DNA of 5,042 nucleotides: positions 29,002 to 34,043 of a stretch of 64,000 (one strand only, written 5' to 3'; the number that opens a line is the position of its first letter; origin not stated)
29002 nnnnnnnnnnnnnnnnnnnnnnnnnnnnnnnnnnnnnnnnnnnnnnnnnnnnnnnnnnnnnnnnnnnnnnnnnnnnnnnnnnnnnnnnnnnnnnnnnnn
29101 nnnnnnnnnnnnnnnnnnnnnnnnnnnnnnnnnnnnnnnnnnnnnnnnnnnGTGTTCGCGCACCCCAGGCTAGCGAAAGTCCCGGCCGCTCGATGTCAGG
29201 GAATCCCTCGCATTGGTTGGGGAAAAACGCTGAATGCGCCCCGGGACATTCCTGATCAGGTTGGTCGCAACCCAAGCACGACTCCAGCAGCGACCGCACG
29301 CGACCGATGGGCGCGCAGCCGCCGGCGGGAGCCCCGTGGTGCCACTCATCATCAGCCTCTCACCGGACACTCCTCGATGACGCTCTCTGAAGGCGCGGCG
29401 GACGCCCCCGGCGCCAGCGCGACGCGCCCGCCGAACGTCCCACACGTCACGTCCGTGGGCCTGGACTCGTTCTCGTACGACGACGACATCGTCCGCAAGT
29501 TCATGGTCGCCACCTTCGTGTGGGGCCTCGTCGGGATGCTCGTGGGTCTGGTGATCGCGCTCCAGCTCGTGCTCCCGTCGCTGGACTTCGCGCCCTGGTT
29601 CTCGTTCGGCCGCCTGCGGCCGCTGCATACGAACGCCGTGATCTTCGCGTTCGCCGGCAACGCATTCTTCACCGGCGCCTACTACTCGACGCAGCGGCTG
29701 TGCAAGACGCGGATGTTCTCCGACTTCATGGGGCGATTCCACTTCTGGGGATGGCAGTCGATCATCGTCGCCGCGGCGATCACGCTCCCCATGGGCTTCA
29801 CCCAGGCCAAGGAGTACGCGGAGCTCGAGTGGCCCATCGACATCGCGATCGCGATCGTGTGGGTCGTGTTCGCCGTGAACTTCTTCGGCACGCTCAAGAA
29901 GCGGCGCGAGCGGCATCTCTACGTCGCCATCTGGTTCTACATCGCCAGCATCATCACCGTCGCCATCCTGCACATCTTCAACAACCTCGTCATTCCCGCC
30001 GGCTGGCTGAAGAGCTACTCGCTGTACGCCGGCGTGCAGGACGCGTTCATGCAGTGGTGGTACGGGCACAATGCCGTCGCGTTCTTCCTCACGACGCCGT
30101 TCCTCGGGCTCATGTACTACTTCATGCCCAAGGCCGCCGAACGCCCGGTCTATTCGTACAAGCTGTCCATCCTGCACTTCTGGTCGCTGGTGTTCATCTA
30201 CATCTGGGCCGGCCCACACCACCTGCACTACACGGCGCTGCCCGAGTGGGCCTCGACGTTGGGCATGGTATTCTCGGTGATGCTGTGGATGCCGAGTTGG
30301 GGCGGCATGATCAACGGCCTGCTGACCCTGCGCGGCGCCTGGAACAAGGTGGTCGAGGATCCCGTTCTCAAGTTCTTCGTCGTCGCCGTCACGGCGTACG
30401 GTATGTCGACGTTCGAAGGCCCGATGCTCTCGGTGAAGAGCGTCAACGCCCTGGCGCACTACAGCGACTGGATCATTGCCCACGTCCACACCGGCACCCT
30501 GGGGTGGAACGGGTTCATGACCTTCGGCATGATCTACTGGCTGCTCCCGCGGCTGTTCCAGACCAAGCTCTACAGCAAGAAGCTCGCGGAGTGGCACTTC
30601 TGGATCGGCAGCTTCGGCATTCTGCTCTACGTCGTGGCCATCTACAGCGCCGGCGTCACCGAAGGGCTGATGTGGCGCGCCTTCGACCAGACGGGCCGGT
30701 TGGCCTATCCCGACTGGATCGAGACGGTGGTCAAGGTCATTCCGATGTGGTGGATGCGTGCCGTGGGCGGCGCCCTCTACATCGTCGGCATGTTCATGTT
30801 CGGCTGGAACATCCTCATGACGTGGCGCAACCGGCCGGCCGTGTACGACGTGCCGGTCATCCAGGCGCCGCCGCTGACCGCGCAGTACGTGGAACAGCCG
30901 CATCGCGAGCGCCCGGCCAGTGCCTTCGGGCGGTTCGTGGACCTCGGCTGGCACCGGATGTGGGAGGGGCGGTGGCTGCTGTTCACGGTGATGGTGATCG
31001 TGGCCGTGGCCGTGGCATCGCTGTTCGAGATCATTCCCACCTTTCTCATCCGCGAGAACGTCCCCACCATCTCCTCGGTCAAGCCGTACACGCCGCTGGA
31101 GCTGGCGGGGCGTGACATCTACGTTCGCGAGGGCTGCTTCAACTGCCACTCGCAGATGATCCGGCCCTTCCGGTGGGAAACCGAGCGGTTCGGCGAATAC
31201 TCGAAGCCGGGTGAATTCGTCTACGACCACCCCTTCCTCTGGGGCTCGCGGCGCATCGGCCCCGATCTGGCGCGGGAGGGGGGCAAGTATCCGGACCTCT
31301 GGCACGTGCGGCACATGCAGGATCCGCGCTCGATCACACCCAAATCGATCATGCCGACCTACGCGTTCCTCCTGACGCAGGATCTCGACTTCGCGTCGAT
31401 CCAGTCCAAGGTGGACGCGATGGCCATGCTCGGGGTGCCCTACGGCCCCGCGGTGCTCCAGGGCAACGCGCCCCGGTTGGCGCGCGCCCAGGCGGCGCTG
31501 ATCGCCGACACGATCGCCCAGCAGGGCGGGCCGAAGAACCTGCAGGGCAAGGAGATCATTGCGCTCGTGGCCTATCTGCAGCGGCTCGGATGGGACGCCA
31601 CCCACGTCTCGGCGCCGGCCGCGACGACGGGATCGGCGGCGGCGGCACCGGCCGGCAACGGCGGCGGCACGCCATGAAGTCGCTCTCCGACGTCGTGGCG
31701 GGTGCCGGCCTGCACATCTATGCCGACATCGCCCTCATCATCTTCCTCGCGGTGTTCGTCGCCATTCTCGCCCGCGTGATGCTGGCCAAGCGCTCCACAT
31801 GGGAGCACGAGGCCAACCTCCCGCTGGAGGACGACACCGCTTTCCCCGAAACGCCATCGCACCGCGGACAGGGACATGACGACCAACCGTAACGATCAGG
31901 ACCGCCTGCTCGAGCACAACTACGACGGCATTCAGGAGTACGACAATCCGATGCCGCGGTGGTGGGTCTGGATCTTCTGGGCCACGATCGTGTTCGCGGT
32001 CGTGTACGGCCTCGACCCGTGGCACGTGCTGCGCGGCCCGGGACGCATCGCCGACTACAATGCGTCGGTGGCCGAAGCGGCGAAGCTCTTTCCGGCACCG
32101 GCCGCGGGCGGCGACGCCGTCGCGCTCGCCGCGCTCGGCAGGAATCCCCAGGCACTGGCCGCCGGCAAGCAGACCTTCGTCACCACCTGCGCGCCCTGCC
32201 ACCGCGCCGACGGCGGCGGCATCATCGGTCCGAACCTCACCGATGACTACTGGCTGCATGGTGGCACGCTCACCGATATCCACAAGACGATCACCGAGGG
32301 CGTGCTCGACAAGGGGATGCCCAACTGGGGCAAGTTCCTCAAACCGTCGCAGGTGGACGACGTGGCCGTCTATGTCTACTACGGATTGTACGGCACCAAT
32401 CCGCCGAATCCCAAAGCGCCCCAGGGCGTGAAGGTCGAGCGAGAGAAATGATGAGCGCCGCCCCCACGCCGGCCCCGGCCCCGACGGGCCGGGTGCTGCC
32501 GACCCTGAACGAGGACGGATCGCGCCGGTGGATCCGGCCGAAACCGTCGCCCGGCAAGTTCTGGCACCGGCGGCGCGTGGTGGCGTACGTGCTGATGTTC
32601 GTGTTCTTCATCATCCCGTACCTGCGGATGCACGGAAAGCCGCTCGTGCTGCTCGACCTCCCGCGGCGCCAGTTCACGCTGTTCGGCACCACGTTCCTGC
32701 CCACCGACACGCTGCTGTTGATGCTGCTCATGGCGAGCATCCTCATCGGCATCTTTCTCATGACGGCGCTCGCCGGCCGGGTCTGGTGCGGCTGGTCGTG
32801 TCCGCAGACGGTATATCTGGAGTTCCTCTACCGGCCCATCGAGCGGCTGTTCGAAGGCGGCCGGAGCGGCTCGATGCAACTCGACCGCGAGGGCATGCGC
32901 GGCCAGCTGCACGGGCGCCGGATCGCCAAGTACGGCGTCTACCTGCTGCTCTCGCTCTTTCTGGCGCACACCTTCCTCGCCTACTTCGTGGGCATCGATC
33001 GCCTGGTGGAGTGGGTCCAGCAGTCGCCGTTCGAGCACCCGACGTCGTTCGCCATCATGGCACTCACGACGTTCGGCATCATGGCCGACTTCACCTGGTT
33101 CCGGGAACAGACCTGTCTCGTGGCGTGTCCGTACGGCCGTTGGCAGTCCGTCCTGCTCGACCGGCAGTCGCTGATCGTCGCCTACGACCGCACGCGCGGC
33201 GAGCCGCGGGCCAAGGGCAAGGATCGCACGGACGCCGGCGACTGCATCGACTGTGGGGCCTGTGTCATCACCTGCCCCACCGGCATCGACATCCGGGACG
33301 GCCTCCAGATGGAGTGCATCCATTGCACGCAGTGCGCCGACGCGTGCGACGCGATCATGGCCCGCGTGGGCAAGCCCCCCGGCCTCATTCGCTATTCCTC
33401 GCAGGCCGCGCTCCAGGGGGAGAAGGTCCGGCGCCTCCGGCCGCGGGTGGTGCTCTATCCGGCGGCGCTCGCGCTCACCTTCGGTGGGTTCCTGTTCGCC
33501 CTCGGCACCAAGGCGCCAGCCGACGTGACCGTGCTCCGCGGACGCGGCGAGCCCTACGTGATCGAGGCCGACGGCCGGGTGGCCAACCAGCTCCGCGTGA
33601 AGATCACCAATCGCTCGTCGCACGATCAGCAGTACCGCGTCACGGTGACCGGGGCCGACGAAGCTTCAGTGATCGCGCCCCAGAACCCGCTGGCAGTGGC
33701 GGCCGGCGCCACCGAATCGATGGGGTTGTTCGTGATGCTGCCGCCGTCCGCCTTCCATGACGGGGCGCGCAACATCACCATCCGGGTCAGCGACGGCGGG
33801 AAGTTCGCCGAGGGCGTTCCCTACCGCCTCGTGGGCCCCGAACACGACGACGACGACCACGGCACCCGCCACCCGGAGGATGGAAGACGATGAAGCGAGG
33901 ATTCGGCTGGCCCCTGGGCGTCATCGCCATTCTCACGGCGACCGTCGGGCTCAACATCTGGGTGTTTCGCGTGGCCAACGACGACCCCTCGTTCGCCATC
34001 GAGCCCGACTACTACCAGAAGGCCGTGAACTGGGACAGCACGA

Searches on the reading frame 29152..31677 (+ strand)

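Call 68: search_protein_families(library=pfam, proteins=[window:29152-31677:+], max_evalue=0.0001)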
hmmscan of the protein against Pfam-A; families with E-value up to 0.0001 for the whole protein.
window:29152-31677:+ (841 aa): 2 families
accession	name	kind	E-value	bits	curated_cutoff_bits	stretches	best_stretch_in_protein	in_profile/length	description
PF00115.25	COX1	-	4e-118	395.5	34.8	1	112-541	1-435/436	Cytochrome C and Quinol oxidase polypeptide I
PF02433.20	FixO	-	7e-90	300.7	29.6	1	601-814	1-217/219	Cytochrome C oxidase, mono-heme subunit/FixO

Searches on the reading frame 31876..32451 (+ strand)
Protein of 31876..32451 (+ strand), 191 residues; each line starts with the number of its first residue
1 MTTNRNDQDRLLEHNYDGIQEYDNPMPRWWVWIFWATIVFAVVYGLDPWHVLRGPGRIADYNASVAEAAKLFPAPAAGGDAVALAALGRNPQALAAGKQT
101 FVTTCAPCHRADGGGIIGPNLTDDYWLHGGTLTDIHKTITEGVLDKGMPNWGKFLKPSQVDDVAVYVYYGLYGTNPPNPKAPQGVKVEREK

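Call 68: search_protein_families(library=pfam, proteins=[window:31876-32451:+], max_evalue=0.0001)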
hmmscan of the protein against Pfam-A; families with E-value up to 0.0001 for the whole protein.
window:31876-32451:+ (191 aa): 3 families
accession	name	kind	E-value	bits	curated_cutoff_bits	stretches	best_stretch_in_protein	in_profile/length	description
PF14715.11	FixP_N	-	2.3e-19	69.2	24.9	1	9-44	2-37/48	N-terminal domain of cytochrome oxidase-cbb3, FixP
PF13442.11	Cytochrome_CBB3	-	1.5e-12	48.1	27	1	93-167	2-68/68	Cytochrome C oxidase, cbb3-type, subunit III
PF00034.26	Cytochrom_C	-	6.1e-07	31.1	21.3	1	95-167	2-86/90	Cytochrome c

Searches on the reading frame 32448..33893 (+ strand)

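Call 68: search_protein_families(library=pfam, proteins=[window:32448-33893:+], max_evalue=0.0001)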
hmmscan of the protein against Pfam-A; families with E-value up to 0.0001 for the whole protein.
window:32448-33893:+ (481 aa): 13 families
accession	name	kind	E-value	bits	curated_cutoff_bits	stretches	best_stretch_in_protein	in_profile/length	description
PF13746.11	Fer4_18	-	3.8e-37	127.4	27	1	218-319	1-114/114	4Fe-4S dicluster domain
PF11614.14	FixG_C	-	1.5e-22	80.5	25.6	1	348-458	1-113/119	IG-like fold at C-terminal of FixG, putative oxidoreductase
PF12801.12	Fer4_5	-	4.3e-11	43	22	1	93-135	3-45/48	4Fe-4S binding domain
PF12838.12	Fer4_7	-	1.6e-09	38.5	27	1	222-280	7-52/52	4Fe-4S dicluster domain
PF13187.11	Fer4_9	-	7.1e-08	32.8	27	1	222-279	7-50/52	4Fe-4S dicluster domain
PF13183.11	Fer4_8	-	9.1e-08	33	27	0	222-280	10-68/68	4Fe-4S dicluster domain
PF13534.11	Fer4_17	-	1.9e-07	31.9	22.2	1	222-281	7-61/61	4Fe-4S dicluster domain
PF13237.11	Fer4_10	-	4e-06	27.1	25.5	0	222-277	14-53/53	4Fe-4S dicluster domain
PF12837.12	Fer4_6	-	1.3e-05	25.4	25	0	262-279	5-22/24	4Fe-4S binding domain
PF13484.11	Fer4_16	-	1.8e-05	25.9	30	0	222-278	7-65/66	4Fe-4S double cluster binding domain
PF12800.12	Fer4_4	-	3.7e-05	24.1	24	0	265-279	3-17/17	4Fe-4S binding domain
PF14697.11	Fer4_21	-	4.4e-05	24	35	0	262-280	4-23/59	4Fe-4S dicluster domain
PF00037.32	Fer4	-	5.4e-05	23.3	21.1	0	262-279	4-21/24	4Fe-4S binding domain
